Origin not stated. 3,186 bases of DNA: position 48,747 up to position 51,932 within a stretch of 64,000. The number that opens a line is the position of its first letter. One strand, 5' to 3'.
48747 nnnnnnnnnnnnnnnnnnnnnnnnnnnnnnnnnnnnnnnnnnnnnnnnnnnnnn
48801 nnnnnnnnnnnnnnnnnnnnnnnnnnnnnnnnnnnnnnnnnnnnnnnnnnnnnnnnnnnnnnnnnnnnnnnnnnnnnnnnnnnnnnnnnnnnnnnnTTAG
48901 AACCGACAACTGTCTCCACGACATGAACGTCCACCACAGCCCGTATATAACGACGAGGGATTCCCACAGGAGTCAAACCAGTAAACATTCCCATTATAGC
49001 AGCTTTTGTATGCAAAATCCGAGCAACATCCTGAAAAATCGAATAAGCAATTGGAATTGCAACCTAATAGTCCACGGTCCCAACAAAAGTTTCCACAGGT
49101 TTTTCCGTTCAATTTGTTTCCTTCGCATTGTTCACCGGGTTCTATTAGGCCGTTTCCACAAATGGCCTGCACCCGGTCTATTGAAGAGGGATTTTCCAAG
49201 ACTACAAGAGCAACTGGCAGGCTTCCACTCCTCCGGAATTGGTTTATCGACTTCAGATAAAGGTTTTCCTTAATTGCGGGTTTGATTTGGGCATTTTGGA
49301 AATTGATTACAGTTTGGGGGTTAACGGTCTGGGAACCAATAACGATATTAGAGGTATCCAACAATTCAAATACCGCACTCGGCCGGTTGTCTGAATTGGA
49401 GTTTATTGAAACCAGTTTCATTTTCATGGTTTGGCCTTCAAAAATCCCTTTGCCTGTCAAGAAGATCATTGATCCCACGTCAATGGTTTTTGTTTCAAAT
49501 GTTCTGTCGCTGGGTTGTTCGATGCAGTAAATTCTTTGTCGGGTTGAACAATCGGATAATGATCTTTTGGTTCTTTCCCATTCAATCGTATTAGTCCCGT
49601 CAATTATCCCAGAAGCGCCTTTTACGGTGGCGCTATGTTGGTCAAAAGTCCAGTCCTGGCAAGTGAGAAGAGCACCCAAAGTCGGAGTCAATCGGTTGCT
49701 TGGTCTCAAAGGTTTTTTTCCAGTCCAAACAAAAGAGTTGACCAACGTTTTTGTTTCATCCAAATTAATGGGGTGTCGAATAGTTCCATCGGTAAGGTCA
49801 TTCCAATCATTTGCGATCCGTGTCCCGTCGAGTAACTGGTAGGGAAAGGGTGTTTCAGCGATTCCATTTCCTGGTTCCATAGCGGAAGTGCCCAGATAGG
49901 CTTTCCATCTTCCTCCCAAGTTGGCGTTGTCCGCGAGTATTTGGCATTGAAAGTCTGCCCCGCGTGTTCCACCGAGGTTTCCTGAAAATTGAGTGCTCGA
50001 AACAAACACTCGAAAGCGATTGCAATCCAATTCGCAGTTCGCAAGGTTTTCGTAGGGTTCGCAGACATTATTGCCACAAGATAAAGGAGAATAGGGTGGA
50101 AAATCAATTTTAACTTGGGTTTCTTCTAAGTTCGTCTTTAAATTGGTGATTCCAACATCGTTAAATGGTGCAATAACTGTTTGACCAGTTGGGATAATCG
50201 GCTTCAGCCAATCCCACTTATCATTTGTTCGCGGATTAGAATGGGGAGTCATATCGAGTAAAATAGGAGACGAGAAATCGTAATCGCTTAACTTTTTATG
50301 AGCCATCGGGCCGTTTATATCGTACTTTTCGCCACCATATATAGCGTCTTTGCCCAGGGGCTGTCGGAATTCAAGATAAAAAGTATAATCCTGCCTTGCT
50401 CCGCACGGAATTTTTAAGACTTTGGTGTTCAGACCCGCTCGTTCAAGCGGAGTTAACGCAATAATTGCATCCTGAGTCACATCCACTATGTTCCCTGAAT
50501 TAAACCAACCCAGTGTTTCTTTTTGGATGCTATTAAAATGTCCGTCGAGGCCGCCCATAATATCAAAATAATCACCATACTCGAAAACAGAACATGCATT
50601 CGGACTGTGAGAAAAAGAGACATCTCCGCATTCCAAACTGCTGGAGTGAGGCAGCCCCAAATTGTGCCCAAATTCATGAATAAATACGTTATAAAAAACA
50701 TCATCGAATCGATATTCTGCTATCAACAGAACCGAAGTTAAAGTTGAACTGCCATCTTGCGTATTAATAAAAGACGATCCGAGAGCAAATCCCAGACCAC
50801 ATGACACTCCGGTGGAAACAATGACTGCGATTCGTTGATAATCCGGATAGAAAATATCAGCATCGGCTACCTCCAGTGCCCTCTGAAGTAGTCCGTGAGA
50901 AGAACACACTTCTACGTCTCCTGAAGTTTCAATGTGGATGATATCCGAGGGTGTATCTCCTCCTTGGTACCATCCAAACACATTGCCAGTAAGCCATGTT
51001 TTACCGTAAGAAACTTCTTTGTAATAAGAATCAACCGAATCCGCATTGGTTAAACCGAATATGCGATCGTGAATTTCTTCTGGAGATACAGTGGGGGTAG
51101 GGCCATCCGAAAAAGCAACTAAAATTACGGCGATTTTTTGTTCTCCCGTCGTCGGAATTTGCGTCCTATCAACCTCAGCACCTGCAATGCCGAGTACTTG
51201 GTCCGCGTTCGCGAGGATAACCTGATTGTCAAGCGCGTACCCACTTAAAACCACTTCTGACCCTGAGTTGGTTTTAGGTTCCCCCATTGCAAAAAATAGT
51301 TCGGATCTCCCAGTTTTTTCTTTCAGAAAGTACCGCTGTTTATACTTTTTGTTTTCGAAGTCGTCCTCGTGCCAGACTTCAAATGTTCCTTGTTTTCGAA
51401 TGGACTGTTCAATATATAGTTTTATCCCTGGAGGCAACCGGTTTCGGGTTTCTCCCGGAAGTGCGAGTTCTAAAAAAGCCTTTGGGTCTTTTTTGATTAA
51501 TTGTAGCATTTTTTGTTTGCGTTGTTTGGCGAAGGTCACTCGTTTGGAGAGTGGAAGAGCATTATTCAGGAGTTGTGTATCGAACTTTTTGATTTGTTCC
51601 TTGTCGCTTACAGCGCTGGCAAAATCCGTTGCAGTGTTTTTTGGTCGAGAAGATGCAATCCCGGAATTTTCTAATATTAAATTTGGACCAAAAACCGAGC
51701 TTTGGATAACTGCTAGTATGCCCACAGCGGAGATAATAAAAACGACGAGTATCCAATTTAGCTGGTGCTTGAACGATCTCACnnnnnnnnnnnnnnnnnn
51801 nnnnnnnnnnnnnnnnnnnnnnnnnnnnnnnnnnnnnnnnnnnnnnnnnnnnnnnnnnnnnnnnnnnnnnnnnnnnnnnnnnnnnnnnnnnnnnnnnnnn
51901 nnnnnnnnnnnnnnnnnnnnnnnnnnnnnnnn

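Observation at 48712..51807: M6-like protease gene bracketed by 31-bp direct repeats, one spanning its GTG start codon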

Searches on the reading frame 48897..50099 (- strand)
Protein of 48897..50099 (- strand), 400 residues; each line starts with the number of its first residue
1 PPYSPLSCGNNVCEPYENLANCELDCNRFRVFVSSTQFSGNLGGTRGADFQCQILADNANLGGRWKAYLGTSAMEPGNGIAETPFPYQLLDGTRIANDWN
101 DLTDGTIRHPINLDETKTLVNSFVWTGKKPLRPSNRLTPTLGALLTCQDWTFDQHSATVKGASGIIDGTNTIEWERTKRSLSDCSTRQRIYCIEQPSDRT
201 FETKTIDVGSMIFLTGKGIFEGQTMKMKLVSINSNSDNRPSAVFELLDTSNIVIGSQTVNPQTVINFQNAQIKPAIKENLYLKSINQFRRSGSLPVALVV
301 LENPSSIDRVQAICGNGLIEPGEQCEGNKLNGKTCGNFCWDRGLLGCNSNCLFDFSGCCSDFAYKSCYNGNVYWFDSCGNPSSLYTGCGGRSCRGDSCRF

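Call 54: search_protein_families(library=pfam, proteins=[window:48897-50099:-], max_evalue=1)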
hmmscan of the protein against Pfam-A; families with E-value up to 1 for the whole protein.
window:48897-50099:- (400 aa): 2 families
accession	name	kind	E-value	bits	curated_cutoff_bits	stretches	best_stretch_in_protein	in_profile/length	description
PF07588.17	DUF1554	-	0.0007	19.9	27.5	1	36-72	2-39/136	Protein of unknown function (DUF1554)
PF06482.17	Endostatin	-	0.0011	19.1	29.4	1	36-156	8-135/170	Collagenase NC10 and Endostatin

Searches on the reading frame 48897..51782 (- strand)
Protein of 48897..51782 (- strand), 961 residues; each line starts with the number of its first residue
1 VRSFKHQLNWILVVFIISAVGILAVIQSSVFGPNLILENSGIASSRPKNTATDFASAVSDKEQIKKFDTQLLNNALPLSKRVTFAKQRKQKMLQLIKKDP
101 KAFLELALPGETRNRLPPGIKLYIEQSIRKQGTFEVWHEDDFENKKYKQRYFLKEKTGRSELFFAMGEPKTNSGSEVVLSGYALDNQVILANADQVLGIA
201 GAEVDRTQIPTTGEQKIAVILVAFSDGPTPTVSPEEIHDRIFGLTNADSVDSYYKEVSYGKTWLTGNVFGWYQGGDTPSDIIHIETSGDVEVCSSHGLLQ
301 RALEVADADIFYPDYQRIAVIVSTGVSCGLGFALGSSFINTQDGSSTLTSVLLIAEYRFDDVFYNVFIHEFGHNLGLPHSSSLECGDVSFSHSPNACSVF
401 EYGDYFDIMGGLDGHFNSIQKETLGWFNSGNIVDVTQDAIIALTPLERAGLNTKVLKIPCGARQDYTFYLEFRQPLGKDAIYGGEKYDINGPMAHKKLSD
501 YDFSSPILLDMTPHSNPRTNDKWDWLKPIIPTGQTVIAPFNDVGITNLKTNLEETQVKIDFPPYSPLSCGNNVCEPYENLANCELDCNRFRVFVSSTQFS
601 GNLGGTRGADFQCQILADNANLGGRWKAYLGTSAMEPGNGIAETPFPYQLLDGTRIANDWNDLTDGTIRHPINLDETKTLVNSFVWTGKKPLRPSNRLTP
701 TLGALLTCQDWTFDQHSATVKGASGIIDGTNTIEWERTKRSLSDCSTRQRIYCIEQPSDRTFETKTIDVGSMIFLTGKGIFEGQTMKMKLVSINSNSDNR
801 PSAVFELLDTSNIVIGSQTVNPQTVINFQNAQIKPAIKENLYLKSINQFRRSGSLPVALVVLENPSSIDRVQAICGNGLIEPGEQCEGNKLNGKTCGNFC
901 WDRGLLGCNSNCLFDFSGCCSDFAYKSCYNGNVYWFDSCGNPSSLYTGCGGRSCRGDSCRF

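Call 13: search_protein_families(library=pfam, proteins=[window:48897-51782:-], max_evalue=0.01)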
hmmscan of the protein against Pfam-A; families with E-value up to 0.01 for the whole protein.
window:48897-51782:- (961 aa): 9 families
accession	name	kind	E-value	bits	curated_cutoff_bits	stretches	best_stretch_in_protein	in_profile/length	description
PF05548.17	Peptidase_M11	-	9.5e-07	28.6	21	1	218-428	3-186/303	Gametolysin peptidase M11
PF13582.12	Reprolysin_3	-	2.8e-05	25.1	22.4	1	318-380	65-123/123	Metallo-peptidase family M12B Reprolysin-like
PF10462.15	Peptidase_M66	-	0.00033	20.2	20.6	1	361-392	190-222/306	Peptidase M66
PF13583.11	Reprolysin_4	-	0.00072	19.7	22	1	328-392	108-164/203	Metallo-peptidase family M12B Reprolysin-like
PF00413.30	Peptidase_M10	-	0.0028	18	24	1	363-382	108-127/159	Matrixin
PF07588.17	DUF1554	-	0.0056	16.9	27.5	0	597-633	2-39/136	Protein of unknown function (DUF1554)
PF06482.17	Endostatin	-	0.006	16.7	29.4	0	597-634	8-45/170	Collagenase NC10 and Endostatin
PF13688.12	Reprolysin_5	-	0.0079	16.9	27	0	340-392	117-164/196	Metallo-peptidase family M12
PF05547.17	Peptidase_M6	-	0.0098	15.6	22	0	364-379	226-241/294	Immune inhibitor A peptidase M6, catalytic domain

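Call 14: find_encoding_contigs(protein=window:48897-51782:-, flank=10000, max_places=10)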
Protein window:48897-51782:- (961 aa): 1 contig read that carries it; 1 place shown.
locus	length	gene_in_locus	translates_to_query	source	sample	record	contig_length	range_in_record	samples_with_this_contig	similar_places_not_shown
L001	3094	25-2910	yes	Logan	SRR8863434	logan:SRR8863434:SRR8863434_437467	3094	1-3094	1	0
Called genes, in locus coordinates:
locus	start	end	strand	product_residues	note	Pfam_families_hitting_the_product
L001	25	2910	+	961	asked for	PF05548:Peptidase_M11 (weak)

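Call 25: find_homologous_proteins(query=window:48897-51782:-)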
Query window:48897-51782:- (961 aa): 32 proteins with E <= 0.001 among 8000 candidates.
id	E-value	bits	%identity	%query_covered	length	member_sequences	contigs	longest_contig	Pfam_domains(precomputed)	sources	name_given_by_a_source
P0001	0.0e+0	2213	100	98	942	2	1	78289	PF05548.18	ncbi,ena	-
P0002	4.2e-68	248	30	61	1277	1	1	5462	PF13229.13,PF05048.20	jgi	-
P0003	3.3e-59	219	33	46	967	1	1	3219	PF13688.13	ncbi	-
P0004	7.5e-48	181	32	49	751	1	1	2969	PF10633.16,PF01835.26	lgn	-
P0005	5.0e-47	179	31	46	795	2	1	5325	PF01839.30,PF25292.1,PF13517.13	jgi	-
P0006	4.6e-44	169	31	43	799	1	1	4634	PF17963.8,PF05345.19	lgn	-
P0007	2.5e-38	150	31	45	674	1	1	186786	PF13688.13,PF05548.18,PF01835.26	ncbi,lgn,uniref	ncbi:peptidase M11 [Vogesella sp. GCM10023246]|uniref:Peptidase M11 n=1 Tax=Vogesella oryzagri TaxID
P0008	4.2e-36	143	30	37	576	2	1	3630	-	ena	-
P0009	6.5e-36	142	28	51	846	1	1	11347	PF05548.18,PF10633.16,PF01835.26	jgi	-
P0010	4.7e-31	126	31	44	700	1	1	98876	PF17957.8,PF05548.18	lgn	-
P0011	1.8e-28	117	29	48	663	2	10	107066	PF13688.13,PF17957.8,PF10633.16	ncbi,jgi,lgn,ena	ncbi:MAG TPA: Ig-like domain-containing protein [Candidatus Paceibacterota bacterium]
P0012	9.5e-28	115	27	52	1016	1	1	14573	PF09136.17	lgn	-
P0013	3.1e-25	107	27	37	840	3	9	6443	PF13582.13,PF13688.13,PF05548.18,PF13574.13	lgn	-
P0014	2.1e-23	101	28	45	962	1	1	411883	PF24681.2,PF13415.13,PF13004.14,PF24981.2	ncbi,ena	-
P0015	2.9e-23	100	28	42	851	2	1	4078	PF13688.13,PF16640.12,PF05548.18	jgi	jgi:predicted Zn-dependent protease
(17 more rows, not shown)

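Call 26: find_encoding_contigs(protein=P0001, flank=10000, max_places=10)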
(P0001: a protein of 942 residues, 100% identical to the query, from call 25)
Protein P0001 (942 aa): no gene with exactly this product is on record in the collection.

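Call 27: list_cluster_members(proteins=[P0001])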
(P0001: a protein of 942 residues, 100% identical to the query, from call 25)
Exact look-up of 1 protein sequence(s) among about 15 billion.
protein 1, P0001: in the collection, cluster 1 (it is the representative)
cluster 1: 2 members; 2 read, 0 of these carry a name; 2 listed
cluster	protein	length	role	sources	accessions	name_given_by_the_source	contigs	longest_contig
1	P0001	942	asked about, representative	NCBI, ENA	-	-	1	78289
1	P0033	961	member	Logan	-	-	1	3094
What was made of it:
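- The deposited 78-kb contig carries the same protein (calls 25, 27).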

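Call 48: find_related_loci(query=window:48897-51782:-, collection=viral_contigs, flank=5000)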
Query window:48897-51782:- (961 aa) in viral_contigs; peptide patterns used: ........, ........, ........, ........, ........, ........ (x = any residue, [..] = any of these).
1 stretches matched a pattern, but none encodes a relative of the query by tblastn (E <= 1e-3).
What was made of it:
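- Tried and rejected: No relative was found (call 48).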

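Call 53: search_protein_families(library=ncbifam, proteins=[window:48897-51782:-], max_evalue=0.01)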
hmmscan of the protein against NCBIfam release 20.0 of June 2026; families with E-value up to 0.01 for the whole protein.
window:48897-51782:- (961 aa): 2 families
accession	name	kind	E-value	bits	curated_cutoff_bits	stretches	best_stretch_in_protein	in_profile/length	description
TIGR03296.1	M6dom_TIGR03296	domain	2.1e-17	63.9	110.8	2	360-480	163-275/286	M6 family metalloprotease domain-containing protein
TIGR02232.1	myxo_disulf_rpt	repeat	0.0093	15.8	20.8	1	875-900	4-30/38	cysteine-rich acidic repeat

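Call 60: search_solved_structures(query=window:48897-51782:-, max_evalue=0.1, show_alignments=1)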
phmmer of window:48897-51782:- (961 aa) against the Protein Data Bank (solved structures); distinct sequences matched with E-value up to 0.1: 5.
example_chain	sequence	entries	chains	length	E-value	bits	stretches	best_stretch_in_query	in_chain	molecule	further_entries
6bdz_A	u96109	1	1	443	0.012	16.9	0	361-386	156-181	Disintegrin and metalloproteinase domain-containing protein 10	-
6be6_A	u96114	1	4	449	0.012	16.8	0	361-386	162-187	Disintegrin and metalloproteinase domain-containing protein 10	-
8esv_A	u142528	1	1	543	0.023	15.9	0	361-386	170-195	Disintegrin and metalloproteinase domain-containing protein 10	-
1dy0_A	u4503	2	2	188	0.041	15.1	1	594-635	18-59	COLLAGEN ALPHA1(XVIII) CHAIN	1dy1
1koe_A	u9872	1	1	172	0.048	14.8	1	595-634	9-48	ENDOSTATIN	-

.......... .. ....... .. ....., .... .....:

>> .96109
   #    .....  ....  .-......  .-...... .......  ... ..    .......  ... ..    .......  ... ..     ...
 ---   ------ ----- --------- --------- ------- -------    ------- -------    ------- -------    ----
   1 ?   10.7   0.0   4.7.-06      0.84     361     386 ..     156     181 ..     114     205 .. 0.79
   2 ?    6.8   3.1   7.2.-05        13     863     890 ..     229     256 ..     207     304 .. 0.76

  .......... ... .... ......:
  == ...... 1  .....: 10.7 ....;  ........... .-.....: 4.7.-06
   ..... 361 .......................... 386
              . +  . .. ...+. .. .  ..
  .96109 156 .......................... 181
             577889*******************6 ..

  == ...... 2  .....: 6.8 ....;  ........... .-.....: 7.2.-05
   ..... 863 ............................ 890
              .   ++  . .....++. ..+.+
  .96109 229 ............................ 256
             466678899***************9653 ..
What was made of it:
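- On Peptidase M11 (gametolysin-like metzincin): There is also a weak alignment of this motif to ADAM10 chains (call 60).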
